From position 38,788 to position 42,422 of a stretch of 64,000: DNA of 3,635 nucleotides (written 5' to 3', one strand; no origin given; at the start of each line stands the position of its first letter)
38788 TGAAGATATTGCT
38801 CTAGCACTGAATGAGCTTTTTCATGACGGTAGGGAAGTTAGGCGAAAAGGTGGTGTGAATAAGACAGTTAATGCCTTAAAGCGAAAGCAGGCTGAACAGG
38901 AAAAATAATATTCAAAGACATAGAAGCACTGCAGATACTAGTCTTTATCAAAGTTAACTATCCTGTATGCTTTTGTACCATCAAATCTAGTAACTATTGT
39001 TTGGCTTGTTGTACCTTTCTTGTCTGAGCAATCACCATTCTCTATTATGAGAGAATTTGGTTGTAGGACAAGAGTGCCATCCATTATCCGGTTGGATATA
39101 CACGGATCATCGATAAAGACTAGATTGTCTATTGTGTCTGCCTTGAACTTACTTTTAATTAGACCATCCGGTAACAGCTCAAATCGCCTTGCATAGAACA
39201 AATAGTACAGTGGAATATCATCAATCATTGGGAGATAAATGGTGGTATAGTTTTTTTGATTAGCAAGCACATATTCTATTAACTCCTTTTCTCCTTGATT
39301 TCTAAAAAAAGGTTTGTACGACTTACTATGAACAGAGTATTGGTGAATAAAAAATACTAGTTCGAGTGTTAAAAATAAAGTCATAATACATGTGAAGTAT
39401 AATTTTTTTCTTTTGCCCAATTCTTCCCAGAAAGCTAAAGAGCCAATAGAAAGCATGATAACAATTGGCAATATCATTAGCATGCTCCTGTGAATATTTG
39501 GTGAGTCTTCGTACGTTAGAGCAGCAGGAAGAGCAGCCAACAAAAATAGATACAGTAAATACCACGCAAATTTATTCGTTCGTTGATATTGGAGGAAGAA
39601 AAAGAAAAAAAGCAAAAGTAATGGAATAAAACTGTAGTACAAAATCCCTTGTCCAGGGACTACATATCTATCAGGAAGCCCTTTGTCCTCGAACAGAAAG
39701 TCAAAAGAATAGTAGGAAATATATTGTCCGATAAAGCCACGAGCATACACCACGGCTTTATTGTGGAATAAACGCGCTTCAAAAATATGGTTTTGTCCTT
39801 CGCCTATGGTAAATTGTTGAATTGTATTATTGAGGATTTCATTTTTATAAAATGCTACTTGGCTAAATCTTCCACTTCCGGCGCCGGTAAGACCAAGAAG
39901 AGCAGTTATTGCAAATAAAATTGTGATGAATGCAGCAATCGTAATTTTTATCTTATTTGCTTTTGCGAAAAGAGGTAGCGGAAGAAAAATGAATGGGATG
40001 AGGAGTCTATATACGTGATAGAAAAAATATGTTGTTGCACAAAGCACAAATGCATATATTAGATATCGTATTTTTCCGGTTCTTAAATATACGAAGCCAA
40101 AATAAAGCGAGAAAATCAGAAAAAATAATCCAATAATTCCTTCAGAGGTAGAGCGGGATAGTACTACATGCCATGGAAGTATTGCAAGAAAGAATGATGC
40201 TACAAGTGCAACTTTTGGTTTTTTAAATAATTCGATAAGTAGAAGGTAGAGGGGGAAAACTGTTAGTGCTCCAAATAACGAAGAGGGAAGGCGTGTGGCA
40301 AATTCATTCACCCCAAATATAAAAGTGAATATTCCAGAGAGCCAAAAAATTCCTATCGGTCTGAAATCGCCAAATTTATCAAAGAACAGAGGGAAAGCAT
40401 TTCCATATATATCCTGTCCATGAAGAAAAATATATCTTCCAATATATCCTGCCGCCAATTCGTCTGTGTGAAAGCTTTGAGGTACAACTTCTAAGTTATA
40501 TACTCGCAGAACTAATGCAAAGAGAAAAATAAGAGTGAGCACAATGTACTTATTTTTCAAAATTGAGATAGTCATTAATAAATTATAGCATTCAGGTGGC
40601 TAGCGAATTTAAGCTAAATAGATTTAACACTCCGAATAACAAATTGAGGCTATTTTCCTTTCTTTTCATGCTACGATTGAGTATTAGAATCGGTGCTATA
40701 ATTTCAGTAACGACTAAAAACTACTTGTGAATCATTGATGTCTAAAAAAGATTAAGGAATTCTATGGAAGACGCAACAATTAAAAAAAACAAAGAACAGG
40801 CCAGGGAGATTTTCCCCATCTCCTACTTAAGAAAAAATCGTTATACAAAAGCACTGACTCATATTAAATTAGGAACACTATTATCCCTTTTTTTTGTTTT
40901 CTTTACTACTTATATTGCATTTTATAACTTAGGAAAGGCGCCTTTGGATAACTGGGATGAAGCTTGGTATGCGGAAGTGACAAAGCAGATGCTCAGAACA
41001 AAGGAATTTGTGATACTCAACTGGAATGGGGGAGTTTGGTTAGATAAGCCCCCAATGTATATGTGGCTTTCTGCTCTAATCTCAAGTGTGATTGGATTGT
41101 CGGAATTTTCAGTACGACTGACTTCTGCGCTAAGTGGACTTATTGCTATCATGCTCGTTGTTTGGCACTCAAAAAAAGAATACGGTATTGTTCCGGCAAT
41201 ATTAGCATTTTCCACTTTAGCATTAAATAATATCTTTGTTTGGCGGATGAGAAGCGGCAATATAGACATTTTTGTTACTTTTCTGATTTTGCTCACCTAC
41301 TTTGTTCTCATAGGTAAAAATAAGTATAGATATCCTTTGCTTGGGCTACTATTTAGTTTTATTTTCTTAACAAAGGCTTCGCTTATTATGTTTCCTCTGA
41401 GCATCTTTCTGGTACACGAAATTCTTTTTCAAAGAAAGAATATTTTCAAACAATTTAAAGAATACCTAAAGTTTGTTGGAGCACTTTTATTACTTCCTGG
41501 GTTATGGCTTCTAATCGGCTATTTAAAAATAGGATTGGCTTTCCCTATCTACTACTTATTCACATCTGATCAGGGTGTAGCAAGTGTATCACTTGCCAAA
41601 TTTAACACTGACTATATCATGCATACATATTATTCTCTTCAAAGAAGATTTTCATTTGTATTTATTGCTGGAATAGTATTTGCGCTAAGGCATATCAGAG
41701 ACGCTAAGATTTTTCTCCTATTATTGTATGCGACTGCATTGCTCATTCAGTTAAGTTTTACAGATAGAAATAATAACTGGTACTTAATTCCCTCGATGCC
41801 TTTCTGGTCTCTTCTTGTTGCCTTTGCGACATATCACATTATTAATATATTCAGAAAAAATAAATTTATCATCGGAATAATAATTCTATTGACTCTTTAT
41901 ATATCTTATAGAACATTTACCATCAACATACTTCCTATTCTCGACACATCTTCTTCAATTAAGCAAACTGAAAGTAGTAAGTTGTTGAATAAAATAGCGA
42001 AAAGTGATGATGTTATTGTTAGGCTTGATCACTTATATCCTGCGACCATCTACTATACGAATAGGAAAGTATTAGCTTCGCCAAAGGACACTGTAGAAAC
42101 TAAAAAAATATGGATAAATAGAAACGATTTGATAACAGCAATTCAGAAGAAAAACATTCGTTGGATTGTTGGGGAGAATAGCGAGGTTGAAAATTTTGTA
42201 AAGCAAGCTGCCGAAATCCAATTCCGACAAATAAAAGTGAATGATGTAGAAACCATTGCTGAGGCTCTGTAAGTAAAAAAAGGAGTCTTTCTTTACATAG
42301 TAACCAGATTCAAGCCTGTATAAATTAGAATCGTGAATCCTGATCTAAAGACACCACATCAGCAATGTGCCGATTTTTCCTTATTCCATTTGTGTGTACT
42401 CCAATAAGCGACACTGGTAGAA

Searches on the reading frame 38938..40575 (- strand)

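Call 17: search_protein_families(library=pfam, proteins=[window:38938-40575:-], max_evalue=0.001)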
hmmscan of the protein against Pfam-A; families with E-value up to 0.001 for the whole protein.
window:38938-40575:- (545 aa): 2 families
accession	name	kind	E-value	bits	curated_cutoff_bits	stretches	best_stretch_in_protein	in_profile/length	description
PF13231.12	PMT_2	-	5.7e-13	49.8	26.1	1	72-222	2-150/160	Dolichyl-phosphate-mannose-protein mannosyltransferase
PF02366.24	PMT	-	4.3e-05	23.6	22.7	1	15-182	2-178/245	Dolichyl-phosphate-mannose-protein mannosyltransferase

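Call 67: search_protein_families(library=ncbifam, proteins=[window:38938-40575:-], max_evalue=0.01)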
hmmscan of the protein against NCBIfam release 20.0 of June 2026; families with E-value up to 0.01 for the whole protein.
window:38938-40575:- (545 aa): 2 families
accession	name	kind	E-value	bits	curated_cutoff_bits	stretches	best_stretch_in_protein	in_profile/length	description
TIGR03663.1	TIGR03663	subfamily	1.2e-08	34.5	126.25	1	12-436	3-386/435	flippase activity-associated protein Agl23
NF009784.2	PRK13279.1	equivalog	0.00011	20.9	567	1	37-226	30-219/539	lipid IV(A) 4-amino-4-deoxy-L-arabinosyltransferase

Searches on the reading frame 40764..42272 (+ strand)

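Call 17: search_protein_families(library=pfam, proteins=[window:40764-42272:+], max_evalue=0.001)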
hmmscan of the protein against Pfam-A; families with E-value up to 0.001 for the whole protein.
window:40764-42272:+ (502 aa): 1 family
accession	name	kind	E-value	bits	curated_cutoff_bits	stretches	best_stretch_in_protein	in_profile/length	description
PF13231.12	PMT_2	-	8.2e-16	59.1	26.1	1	94-245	1-156/160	Dolichyl-phosphate-mannose-protein mannosyltransferase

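Call 67: search_protein_families(library=ncbifam, proteins=[window:40764-42272:+], max_evalue=0.01)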
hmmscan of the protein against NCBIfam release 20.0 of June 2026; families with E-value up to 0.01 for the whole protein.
window:40764-42272:+ (502 aa): 1 family
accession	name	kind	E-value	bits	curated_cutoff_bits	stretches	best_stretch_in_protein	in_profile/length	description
NF009784.2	PRK13279.1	equivalog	8.2e-09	34.6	567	1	42-225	10-200/539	lipid IV(A) 4-amino-4-deoxy-L-arabinosyltransferase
